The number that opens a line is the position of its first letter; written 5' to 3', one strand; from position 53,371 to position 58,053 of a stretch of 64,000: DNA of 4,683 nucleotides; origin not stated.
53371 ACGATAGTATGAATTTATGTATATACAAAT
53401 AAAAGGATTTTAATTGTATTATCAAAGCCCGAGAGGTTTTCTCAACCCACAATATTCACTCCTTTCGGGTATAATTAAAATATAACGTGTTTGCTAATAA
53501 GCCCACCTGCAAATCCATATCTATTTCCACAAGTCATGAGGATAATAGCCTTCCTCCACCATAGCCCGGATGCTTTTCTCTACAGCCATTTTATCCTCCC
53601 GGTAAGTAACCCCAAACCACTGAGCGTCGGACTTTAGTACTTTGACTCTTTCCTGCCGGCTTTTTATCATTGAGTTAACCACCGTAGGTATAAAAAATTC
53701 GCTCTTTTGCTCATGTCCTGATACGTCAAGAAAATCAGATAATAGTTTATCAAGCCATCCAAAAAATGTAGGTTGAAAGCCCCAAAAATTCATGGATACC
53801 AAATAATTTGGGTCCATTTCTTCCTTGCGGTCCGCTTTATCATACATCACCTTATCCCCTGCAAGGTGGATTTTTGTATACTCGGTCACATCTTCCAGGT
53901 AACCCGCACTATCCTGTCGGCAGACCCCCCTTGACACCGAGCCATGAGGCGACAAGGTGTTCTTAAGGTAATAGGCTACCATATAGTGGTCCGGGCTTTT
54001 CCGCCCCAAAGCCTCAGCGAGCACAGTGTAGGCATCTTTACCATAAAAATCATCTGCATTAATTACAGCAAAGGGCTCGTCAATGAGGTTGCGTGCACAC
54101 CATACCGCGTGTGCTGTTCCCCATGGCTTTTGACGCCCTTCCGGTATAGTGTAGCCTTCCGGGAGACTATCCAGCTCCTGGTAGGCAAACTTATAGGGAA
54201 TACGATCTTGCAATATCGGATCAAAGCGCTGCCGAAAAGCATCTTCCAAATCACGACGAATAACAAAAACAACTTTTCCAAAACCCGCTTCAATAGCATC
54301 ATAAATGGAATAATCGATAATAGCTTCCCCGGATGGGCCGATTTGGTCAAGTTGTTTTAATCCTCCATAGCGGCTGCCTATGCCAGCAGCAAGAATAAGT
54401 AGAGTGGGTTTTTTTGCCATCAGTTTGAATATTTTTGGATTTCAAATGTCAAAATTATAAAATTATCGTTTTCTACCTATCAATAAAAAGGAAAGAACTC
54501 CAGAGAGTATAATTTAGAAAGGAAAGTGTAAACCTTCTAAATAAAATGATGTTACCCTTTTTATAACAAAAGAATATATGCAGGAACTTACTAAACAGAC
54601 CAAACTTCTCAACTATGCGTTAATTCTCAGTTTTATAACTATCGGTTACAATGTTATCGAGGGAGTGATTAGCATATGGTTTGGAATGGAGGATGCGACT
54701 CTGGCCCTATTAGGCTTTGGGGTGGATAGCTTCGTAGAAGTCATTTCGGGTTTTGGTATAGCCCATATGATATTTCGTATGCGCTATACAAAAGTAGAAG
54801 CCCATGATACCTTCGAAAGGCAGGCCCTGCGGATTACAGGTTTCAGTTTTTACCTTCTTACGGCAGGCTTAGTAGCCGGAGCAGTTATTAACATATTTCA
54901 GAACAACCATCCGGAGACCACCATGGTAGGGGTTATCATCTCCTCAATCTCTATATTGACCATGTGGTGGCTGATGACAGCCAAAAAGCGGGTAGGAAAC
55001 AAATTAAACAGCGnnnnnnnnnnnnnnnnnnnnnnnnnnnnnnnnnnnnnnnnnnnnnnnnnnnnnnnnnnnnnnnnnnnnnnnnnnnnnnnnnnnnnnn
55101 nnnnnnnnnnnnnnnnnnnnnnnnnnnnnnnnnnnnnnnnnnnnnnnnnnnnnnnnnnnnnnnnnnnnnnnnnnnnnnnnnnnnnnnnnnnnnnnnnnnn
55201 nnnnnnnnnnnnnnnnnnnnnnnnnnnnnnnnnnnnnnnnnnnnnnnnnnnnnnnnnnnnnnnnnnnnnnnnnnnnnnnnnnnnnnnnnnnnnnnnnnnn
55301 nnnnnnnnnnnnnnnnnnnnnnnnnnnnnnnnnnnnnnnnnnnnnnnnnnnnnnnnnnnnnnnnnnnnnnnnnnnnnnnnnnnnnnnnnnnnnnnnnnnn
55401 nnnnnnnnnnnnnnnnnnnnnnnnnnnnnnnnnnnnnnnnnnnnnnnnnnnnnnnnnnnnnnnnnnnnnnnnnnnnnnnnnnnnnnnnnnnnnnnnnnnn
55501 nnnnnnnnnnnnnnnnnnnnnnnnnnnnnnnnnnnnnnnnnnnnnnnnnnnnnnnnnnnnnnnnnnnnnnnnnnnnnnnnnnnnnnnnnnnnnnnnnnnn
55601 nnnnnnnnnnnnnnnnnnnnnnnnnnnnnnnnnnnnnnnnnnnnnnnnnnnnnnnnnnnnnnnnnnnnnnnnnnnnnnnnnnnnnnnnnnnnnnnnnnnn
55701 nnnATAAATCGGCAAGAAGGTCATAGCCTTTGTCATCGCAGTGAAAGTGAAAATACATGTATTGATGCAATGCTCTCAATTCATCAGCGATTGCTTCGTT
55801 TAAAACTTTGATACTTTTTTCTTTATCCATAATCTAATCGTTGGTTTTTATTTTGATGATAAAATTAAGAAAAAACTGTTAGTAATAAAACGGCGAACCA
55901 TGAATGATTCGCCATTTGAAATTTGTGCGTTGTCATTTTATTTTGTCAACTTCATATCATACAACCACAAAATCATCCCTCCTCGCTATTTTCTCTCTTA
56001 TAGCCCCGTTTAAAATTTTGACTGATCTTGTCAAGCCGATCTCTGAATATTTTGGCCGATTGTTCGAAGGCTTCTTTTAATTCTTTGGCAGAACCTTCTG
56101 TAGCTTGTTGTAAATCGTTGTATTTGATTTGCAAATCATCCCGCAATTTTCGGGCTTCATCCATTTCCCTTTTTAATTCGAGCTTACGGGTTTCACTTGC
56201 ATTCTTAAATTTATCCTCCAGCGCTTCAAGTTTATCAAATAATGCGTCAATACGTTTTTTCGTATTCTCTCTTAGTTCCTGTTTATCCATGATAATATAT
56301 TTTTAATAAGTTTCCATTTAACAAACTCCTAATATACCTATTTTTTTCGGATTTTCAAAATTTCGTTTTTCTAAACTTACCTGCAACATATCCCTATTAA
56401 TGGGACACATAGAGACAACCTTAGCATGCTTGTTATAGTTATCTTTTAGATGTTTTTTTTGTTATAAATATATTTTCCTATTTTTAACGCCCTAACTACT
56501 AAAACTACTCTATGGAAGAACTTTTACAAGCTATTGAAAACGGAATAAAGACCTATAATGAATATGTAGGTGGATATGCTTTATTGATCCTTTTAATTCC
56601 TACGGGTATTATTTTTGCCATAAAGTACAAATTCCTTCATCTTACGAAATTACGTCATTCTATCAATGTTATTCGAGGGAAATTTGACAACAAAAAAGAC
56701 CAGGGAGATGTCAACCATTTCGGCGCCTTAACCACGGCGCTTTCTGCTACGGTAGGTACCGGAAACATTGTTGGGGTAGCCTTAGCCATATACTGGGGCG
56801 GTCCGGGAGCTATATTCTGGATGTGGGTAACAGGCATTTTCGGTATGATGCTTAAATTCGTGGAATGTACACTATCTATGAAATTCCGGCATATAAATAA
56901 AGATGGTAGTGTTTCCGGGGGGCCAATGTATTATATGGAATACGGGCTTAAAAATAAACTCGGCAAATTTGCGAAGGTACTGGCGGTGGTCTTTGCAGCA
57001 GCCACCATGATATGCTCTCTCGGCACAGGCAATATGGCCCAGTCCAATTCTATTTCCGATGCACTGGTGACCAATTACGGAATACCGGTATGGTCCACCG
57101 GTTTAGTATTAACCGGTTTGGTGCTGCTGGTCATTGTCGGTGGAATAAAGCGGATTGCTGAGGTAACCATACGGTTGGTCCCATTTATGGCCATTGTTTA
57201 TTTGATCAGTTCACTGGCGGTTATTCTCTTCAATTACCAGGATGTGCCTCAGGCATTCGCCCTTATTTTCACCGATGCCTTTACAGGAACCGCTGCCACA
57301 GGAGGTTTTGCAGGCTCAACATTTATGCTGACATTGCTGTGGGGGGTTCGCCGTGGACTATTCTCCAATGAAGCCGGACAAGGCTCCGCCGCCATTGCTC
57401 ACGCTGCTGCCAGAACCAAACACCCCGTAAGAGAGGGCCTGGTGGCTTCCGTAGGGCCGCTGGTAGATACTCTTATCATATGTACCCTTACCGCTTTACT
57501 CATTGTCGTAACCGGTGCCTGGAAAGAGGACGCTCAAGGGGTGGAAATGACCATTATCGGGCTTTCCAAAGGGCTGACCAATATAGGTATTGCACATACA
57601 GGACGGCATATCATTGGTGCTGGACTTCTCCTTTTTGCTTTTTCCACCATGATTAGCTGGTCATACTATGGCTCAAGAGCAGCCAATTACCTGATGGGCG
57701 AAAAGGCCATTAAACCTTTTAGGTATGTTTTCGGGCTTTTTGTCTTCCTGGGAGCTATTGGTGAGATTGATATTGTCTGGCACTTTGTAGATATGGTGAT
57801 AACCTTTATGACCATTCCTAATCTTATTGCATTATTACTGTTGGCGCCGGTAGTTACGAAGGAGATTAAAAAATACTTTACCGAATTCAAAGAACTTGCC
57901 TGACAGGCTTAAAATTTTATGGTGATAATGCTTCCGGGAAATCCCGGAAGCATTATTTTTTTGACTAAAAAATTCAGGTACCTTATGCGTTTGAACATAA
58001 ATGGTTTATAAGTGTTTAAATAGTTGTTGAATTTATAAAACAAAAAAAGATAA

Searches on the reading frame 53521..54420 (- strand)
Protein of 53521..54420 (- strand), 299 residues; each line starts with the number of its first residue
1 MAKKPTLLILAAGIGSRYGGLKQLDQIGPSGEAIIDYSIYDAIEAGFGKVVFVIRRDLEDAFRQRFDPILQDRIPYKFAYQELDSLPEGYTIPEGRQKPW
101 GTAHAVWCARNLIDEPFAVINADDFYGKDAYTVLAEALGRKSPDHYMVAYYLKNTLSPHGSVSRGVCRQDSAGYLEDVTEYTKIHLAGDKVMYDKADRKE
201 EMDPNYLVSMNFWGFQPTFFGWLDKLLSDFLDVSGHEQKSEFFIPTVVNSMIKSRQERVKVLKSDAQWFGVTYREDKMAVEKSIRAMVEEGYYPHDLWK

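Call 85: search_protein_families(library=pfam, proteins=[window:53521-54420:-], max_evalue=0.00001)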
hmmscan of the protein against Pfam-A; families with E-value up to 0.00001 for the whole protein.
window:53521-54420:- (299 aa): 1 family
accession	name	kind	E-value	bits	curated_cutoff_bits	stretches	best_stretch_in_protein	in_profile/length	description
PF00483.29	NTP_transferase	-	3e-06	27.4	21.2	1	8-181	3-163/245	Nucleotidyl transferase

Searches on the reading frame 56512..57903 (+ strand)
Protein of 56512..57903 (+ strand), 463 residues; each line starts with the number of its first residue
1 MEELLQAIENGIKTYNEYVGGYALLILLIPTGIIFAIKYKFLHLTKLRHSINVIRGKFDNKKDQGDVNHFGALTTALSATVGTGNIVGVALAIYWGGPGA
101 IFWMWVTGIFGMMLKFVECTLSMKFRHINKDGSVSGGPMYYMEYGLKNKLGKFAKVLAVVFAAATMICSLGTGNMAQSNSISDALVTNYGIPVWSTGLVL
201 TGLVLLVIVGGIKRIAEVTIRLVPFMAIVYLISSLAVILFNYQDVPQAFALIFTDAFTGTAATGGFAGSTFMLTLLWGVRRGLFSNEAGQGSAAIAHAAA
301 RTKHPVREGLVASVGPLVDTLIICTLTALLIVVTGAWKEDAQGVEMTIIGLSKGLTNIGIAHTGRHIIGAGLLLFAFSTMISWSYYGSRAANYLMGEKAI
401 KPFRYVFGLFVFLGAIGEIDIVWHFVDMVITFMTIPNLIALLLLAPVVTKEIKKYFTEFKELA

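Call 85: search_protein_families(library=pfam, proteins=[window:56512-57903:+], max_evalue=0.00001)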
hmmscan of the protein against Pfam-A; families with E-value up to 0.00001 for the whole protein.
window:56512-57903:+ (463 aa): 1 family
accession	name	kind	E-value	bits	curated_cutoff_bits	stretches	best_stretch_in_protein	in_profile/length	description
PF01235.23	Na_Ala_symp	-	1.5e-133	446.4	24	1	60-461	6-385/392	Sodium:alanine symporter family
